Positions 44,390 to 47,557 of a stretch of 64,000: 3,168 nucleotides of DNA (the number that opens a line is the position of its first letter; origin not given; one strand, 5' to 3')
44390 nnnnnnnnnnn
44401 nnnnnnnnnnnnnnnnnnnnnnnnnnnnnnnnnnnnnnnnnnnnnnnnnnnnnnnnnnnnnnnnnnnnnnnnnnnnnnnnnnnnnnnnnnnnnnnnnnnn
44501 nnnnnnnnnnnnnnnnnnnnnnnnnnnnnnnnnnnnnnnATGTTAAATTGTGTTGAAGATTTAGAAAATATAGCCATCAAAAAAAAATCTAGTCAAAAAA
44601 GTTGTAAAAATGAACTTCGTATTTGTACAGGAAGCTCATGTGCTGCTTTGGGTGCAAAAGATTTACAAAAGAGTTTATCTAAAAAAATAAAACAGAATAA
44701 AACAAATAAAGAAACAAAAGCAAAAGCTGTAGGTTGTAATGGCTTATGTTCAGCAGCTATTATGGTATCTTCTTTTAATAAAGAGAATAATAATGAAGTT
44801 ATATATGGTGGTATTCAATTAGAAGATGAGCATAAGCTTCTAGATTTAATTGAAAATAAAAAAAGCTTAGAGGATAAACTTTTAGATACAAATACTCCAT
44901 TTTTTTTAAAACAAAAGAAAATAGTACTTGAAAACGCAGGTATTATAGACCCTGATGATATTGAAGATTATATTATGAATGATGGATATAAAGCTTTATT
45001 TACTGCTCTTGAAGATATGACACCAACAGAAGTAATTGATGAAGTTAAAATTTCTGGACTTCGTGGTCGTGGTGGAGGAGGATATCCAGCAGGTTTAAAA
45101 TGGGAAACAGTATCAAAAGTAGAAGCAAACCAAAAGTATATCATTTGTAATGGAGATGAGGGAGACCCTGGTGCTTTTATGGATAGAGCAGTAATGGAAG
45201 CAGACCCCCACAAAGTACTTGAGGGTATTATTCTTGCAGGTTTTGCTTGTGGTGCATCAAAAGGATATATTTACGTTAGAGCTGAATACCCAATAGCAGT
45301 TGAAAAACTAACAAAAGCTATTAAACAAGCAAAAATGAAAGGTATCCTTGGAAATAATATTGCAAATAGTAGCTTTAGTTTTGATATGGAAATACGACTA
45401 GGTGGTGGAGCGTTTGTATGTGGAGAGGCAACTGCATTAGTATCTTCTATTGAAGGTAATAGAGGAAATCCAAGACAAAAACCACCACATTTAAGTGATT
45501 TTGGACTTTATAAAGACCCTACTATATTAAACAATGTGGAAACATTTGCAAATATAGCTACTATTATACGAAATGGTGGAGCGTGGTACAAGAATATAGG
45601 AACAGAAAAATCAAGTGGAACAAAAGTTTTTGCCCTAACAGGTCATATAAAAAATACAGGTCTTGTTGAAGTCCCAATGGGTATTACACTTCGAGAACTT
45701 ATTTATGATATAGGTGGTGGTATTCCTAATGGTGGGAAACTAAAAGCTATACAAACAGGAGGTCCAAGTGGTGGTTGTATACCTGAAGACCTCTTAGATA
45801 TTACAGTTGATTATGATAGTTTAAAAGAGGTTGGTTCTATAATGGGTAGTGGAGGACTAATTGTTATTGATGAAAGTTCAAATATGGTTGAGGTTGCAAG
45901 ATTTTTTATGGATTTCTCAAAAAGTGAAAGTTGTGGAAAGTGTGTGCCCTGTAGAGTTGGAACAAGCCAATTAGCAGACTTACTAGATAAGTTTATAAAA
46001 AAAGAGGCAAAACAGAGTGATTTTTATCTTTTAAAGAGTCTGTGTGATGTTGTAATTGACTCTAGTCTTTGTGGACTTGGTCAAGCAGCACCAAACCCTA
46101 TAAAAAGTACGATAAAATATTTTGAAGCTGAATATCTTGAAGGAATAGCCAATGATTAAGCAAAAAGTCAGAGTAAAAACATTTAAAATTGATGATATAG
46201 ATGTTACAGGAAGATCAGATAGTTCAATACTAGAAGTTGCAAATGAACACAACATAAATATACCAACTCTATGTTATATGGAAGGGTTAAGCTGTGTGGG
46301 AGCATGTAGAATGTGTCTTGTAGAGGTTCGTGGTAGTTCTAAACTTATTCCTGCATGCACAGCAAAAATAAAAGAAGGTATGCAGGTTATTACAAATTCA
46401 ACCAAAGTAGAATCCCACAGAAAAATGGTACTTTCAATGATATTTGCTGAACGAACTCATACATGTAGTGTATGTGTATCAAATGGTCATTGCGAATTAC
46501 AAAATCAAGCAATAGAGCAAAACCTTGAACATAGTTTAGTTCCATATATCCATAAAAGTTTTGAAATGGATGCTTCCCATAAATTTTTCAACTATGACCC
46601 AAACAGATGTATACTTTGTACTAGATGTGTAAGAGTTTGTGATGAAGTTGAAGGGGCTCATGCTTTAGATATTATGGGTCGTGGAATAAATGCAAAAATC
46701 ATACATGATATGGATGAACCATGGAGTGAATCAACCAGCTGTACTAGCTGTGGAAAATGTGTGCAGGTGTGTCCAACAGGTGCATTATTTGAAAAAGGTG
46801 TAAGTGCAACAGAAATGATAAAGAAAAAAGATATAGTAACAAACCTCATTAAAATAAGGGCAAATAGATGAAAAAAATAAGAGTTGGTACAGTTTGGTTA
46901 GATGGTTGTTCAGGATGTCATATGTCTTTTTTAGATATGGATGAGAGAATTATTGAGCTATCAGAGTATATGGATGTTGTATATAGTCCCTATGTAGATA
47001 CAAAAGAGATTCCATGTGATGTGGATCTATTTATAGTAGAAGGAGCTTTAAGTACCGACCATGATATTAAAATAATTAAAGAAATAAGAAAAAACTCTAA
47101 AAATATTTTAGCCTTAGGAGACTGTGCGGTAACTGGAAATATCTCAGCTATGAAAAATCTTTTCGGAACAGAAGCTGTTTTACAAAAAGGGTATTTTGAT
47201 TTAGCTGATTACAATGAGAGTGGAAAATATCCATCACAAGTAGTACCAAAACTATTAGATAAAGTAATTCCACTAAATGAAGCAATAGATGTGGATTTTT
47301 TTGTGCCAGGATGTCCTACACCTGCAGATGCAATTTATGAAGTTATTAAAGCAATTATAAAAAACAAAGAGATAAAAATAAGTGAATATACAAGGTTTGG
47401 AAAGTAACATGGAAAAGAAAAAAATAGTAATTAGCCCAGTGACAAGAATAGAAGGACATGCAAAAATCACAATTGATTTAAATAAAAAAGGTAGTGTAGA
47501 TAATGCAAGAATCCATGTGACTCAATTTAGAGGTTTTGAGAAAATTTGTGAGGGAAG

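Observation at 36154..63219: Contiguous ~27-kb glycogen + EMP glycolysis + bidirectional Hox hydrogenase cluster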

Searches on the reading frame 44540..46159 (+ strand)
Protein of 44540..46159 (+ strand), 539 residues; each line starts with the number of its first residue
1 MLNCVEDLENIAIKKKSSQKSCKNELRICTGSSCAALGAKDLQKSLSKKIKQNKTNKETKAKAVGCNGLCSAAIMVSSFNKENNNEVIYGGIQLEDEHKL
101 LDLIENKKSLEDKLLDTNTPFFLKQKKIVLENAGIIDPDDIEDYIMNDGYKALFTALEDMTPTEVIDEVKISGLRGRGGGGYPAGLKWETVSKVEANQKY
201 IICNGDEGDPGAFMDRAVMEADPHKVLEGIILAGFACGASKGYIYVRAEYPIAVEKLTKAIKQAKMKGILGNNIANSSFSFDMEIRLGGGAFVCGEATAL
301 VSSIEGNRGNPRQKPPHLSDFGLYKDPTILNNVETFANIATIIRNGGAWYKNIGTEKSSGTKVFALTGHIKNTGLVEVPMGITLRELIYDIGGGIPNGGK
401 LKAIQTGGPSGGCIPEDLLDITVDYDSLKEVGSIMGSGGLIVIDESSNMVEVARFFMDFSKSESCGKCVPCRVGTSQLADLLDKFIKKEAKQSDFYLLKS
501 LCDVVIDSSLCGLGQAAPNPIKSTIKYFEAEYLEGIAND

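Call 3: search_protein_families(library=ncbifam, proteins=[window:44540-46159:+])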
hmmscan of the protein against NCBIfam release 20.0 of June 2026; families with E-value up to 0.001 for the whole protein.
window:44540-46159:+ (539 aa): 7 families
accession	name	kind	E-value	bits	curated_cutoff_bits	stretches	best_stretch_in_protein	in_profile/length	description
TIGR01959.1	nuoF_fam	equivalog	2e-141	471.2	558.65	1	139-535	12-409/410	NADH-quinone oxidoreductase subunit NuoF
NF010120.0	PRK13596.1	equivalog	1.7e-112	376.2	389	1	155-532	33-413/433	NADH-quinone oxidoreductase subunit NuoF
NF008436.0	PRK11278.1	equivalog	2.5e-108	362.9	749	1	141-538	27-428/448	NADH-quinone oxidoreductase subunit NuoF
TIGR04481.1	PR_assoc_PrdC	equivalog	1.9e-12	46.7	490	1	162-412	73-286/425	proline reductase-associated electron transfer protein PrdC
TIGR01945.1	rnfC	subfamily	8.1e-11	41.1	245.95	1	134-267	97-224/435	RnfABCDGE type electron transport complex subunit C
NF003454.1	PRK05035.1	equivalog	7e-10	38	345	1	135-271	100-222/556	electron transport complex subunit RsxC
TIGR01958.1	nuoE_fam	subfamily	0.00023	21.3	142.4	1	19-77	64-126/148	NADH-quinone oxidoreductase subunit NuoE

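Call 68: search_solved_structures(query=window:44540-46159:+, max_evalue=1e-60)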
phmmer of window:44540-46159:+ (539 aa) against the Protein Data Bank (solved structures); distinct sequences matched with E-value up to 1e-60: 61 (the best 60 are shown).
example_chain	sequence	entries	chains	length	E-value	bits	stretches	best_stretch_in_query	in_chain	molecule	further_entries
7q4v_B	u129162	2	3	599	1.1e-177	595.2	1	23-533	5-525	Iron hydrogenase HydB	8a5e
7t2r_B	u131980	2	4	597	5.2e-172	576.4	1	26-536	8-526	NiFe hydrogenase subunit B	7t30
9bov_B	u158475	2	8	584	1.4e-171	575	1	26-536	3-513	NADH dehydrogenase (Quinone)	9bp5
8oh5_B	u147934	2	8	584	1.1e-168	565.4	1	26-533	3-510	NAD-reducing hydrogenase subunit HoxF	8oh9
9n5u_B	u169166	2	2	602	1.6e-166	558.3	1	32-536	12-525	NfnB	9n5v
8a6t_B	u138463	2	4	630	2e-166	558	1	2-533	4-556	Electron bifurcating hydrogenase subunit HydB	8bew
7q4w_B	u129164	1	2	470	2.2e-162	544.7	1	141-533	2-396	Iron hydrogenase HydB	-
9mqx_B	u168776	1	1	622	1.4e-159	535.4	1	6-536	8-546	NADH:ubiquinone oxidoreductase, NADH-binding (51 kD) subunit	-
7p5h_B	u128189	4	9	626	4.1e-156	524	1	25-536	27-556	Fe-hydrogenase, subunit beta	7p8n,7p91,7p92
6vw7_B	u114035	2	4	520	5.9e-120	404.7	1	31-532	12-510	NAD-dependent formate dehydrogenase beta subunit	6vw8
2fug_1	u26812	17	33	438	1e-108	367.6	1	141-533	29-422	NADH-quinone oxidoreductase chain 1 | NADH-QUINONE OXIDOREDUCTASE SUBUNIT 1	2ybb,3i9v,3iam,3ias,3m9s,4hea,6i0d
6tg9_B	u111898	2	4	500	7.6e-105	354.8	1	97-532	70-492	Formate dehydrogenase subunit beta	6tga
9wxb_C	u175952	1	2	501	9.4e-105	354.5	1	117-532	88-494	Formate dehydrogenase beta subunit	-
7q5y_C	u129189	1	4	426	3.1e-100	339.6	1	139-532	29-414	NADH-quinone oxidoreductase subunit F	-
6q9c_B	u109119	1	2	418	3.2e-100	339.6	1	139-532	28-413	NADH-quinone oxidoreductase subunit F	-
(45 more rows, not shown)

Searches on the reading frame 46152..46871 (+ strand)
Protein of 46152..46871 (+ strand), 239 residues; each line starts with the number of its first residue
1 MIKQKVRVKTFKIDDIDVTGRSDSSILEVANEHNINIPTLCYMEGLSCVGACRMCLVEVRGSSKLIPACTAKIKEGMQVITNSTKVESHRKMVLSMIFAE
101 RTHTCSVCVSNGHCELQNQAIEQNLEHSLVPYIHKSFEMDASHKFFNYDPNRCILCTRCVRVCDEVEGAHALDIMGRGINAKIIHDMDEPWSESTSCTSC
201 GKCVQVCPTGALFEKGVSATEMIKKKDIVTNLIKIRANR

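Call 3: search_protein_families(library=ncbifam, proteins=[window:46152-46871:+])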
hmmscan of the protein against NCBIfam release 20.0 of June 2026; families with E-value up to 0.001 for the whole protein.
window:46152-46871:+ (239 aa): 26 families (the best 25 are shown)
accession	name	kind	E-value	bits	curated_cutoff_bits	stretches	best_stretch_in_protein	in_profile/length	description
NF005745.0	PRK07569.1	equivalog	2e-101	338.3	333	1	7-238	2-233/238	bidirectional hydrogenase complex protein HoxU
NF040763.1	FeFe_hydrog_A6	exception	3.3e-58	197.5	765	1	11-217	3-210/571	NADH-dependent [FeFe] hydrogenase, group A6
NF006305.0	PRK08493.1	equivalog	1.1e-44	152.7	591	1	10-215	3-224/819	NADH-quinone oxidoreductase subunit G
TIGR01973.1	NuoG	equivalog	5.9e-44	150.9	470.05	1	12-218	2-204/606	NADH-quinone oxidoreductase subunit NuoG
NF040762.1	Hydr_FeFe_Clost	exception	4.5e-39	134.5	900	1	10-216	2-208/572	ferredoxin hydrogenase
NF005895.0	PRK07860.1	equivalog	3.1e-33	114.8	802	1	7-212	16-220/811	NADH-quinone oxidoreductase subunit G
NF009454.0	PRK12814.1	equivalog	1.9e-22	79.4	916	1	10-107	5-102/657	putative NADPH-dependent glutamate synthase small subunit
TIGR02512.1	FeFe_hydrog_A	subfamily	5.2e-15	55.2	405.95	1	147-225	3-78/375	[FeFe] hydrogenase, group A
NF004541.0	PRK05888.2-2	equivalog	2.3e-06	27.6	217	0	196-229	95-128/168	NADH-quinone oxidoreductase subunit NuoI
NF004543.0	PRK05888.2-5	equivalog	3e-06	26.9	243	1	143-212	51-115/217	NADH-quinone oxidoreductase subunit NuoI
TIGR02494.1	PFLE_PFLC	subfamily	4.1e-06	26.3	174.35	1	143-218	40-103/293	glycyl-radical enzyme activating protein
TIGR02912.1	sulfite_red_C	equivalog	4.8e-06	25.8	324.1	1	147-212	165-218/314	sulfite reductase subunit C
TIGR01971.1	NuoI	subfamily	1.8e-05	24.3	113.05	1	146-229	38-115/121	NADH-quinone oxidoreductase, chain I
TIGR02060.1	aprB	equivalog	3.7e-05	23.6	135.65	0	142-165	36-59/132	adenylyl-sulfate reductase subunit beta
TIGR03149.1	cyt_nit_nrfC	equivalog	8.2e-05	22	377.6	1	146-217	41-116/225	cytochrome c nitrite reductase Fe-S protein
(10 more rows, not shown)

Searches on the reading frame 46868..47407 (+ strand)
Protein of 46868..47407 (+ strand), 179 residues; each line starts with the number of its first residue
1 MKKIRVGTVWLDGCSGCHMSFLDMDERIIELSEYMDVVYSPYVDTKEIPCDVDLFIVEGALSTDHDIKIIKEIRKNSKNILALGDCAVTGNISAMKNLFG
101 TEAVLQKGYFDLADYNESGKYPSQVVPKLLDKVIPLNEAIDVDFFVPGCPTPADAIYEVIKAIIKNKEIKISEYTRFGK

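Call 4: search_protein_families(library=ncbifam, proteins=[window:46868-47407:+])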
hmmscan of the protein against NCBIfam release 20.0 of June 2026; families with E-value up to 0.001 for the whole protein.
window:46868-47407:+ (179 aa): 10 families
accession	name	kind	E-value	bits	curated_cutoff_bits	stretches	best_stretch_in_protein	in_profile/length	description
NF045875.1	F420_non_VhuG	exception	6.7e-44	150.2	450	1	2-173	3-173/286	F420-non-reducing hydrogenase subunit VhuG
TIGR03294.1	FrhG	equivalog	6.8e-24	84.8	245.5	1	3-169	1-146/228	coenzyme F420 hydrogenase subunit gamma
NF040831.1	sulfhyd_ShyD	equivalog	1.2e-17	64.4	460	1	5-170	2-154/240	NAD(P)-dependent hydrogenase/sulfhydrogenase 2 subunit delta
NF040836.1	sulfhyd_HydD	equivalog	1e-16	60.9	500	1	2-160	4-151/261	NADPH-dependent hydrogenase/sulfhydrogenase 1 subunit delta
NF005012.1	PRK06411.1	subfamily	8.8e-07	28.6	116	0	119-165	115-156/166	NADH-quinone oxidoreductase subunit NuoB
TIGR01957.1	nuoB_fam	subfamily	2e-06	27.7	142.7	0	136-162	111-137/145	NADH-quinone oxidoreductase subunit B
NF011391.0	PRK14816.1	equivalog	0.00012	21.7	283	0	135-174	145-182/196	NADH-quinone oxidoreductase subunit B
NF011395.0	PRK14820.1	equivalog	0.00032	20.5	263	0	136-163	126-153/180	NADH-quinone oxidoreductase subunit B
NF011390.0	PRK14815.1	equivalog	0.00034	20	281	0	48-92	70-116/183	NADH dehydrogenase subunit B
NF011393.0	PRK14818.1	equivalog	0.00041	20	255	0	128-168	122-153/173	NADH dehydrogenase subunit B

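Call 85: find_encoding_contigs(protein=window:46868-47407:+, flank=10000, max_places=5)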
Protein window:46868-47407:+ (179 aa): no gene with exactly this product is on record in the collection.
